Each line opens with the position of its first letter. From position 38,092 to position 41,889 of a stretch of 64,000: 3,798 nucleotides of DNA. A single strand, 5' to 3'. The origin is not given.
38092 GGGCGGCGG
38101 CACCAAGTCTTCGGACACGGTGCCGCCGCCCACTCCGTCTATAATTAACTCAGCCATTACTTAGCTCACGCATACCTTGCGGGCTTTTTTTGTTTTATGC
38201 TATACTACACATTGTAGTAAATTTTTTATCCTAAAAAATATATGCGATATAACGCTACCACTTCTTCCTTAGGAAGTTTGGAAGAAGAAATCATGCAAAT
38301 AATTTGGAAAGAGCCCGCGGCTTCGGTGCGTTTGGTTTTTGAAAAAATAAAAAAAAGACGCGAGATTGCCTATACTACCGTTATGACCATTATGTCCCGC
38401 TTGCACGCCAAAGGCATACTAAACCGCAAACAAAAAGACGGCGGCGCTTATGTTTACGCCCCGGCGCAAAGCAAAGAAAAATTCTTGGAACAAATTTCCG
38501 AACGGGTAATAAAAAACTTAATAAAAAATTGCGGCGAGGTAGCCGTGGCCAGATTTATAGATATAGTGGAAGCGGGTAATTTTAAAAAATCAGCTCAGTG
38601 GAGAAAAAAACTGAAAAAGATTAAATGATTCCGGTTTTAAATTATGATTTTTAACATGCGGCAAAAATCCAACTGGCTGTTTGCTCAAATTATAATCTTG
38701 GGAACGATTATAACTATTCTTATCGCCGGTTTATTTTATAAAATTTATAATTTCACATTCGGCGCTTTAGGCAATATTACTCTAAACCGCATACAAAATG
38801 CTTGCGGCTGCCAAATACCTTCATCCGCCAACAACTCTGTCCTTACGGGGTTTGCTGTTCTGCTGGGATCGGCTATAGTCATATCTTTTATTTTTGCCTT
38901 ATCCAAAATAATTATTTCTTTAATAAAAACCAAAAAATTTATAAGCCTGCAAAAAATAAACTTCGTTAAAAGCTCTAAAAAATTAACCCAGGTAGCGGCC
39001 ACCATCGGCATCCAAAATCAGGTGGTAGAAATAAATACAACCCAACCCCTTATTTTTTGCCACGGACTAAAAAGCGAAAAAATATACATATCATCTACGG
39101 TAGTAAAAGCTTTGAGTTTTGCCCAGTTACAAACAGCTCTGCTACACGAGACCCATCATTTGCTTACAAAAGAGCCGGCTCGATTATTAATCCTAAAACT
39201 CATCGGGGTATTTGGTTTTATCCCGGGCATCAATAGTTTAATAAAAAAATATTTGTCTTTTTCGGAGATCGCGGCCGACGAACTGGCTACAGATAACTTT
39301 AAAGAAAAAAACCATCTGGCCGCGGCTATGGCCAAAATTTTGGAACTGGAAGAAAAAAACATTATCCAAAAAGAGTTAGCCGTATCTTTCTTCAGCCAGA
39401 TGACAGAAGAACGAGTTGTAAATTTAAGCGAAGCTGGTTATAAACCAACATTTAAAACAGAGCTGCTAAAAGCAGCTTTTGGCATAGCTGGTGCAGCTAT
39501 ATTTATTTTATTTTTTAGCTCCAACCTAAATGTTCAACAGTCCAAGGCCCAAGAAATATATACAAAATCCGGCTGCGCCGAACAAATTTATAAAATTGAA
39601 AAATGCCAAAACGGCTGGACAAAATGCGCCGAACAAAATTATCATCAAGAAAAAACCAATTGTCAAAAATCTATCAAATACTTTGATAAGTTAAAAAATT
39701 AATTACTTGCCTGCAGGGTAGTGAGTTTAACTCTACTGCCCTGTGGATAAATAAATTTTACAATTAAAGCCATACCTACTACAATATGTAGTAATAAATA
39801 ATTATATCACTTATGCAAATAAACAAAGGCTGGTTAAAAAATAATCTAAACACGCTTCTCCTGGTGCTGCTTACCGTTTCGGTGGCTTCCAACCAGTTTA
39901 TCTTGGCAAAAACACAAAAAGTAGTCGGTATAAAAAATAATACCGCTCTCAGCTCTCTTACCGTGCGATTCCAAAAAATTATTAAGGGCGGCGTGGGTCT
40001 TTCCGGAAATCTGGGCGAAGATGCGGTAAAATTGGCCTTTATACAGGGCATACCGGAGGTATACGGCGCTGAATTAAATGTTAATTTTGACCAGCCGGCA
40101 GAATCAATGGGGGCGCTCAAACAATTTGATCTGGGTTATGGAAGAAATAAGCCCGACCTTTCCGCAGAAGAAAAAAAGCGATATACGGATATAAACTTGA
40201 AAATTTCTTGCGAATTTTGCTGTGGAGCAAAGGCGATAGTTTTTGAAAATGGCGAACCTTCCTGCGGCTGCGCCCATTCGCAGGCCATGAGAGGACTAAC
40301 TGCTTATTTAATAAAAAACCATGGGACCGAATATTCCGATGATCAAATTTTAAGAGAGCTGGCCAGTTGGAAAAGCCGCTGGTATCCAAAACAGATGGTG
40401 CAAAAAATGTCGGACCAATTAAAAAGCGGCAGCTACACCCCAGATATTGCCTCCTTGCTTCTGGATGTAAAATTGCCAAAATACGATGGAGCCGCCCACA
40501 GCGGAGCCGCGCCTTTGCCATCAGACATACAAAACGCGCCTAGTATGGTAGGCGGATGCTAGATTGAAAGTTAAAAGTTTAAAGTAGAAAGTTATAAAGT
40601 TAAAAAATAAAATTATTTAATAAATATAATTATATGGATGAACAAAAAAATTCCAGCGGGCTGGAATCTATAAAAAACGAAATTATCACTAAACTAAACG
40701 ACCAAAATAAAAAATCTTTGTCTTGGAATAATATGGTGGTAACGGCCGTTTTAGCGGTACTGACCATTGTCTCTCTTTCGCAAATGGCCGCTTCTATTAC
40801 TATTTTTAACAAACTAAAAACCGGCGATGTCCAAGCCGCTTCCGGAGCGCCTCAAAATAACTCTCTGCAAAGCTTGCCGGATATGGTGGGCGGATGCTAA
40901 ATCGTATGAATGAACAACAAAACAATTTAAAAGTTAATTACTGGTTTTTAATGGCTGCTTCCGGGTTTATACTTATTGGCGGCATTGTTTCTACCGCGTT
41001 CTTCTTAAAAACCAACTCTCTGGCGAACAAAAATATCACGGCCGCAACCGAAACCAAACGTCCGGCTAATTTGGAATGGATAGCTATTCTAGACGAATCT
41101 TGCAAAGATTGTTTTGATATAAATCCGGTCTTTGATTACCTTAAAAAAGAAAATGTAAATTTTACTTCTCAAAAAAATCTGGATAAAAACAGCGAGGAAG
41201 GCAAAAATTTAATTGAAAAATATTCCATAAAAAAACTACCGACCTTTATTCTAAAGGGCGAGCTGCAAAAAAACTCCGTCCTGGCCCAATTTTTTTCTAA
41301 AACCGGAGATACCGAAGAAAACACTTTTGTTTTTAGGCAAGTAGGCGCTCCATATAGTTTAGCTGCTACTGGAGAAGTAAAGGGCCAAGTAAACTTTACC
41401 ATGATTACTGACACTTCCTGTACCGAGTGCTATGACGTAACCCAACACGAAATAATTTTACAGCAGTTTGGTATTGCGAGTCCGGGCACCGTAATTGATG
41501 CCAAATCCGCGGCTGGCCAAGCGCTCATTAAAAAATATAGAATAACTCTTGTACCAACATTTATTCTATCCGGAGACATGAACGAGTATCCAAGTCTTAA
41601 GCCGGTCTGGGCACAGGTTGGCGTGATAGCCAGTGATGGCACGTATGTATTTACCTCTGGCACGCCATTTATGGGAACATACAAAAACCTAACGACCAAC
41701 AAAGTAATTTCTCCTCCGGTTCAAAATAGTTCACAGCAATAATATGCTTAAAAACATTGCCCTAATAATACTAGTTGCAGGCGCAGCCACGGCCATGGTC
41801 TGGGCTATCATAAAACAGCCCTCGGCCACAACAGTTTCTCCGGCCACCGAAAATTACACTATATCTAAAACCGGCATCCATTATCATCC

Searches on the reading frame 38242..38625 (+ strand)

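Call 76: search_protein_families(library=pfam, proteins=[window:38242-38625:+], max_evalue=0.01)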
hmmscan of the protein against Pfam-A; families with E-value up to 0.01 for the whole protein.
window:38242-38625:+ (128 aa): 1 family
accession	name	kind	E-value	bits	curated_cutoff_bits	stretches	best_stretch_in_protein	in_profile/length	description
PF03965.22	Penicillinase_R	-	2.4e-25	89.6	22.6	1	10-107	1-97/115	Penicillinase repressor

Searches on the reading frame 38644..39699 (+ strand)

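Call 76: search_protein_families(library=pfam, proteins=[window:38644-39699:+], max_evalue=0.01)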
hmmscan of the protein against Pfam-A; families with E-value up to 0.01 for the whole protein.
window:38644-39699:+ (352 aa): 2 families
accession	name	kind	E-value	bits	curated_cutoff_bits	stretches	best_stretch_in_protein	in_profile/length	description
PF05569.17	Peptidase_M56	-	5.5e-06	26.2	31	1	73-259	102-294/296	BlaR1 peptidase M56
PF01435.24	Peptidase_M48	-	0.00069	19.9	20.3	0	117-187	14-94/186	Peptidase family M48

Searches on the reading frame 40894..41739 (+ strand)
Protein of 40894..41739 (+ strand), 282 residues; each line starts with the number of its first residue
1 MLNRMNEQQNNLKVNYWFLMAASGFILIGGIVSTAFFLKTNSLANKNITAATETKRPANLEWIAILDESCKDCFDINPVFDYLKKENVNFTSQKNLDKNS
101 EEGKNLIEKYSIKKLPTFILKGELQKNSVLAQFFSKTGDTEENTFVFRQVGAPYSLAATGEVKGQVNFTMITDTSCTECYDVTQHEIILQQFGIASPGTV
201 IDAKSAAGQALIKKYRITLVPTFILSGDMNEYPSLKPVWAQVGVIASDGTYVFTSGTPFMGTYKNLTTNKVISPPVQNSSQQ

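Call 76: search_protein_families(library=pfam, proteins=[window:40894-41739:+], max_evalue=0.01)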
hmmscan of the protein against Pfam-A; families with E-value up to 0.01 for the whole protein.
window:40894-41739:+ (282 aa): 2 families
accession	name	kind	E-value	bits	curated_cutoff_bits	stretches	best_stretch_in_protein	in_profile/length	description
PF14595.12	Thioredoxin_9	-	0.00035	20.9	25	1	49-122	32-105/129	Thioredoxin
PF00085.26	Thioredoxin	-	0.0013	19.1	23.5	0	68-123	28-81/103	Thioredoxin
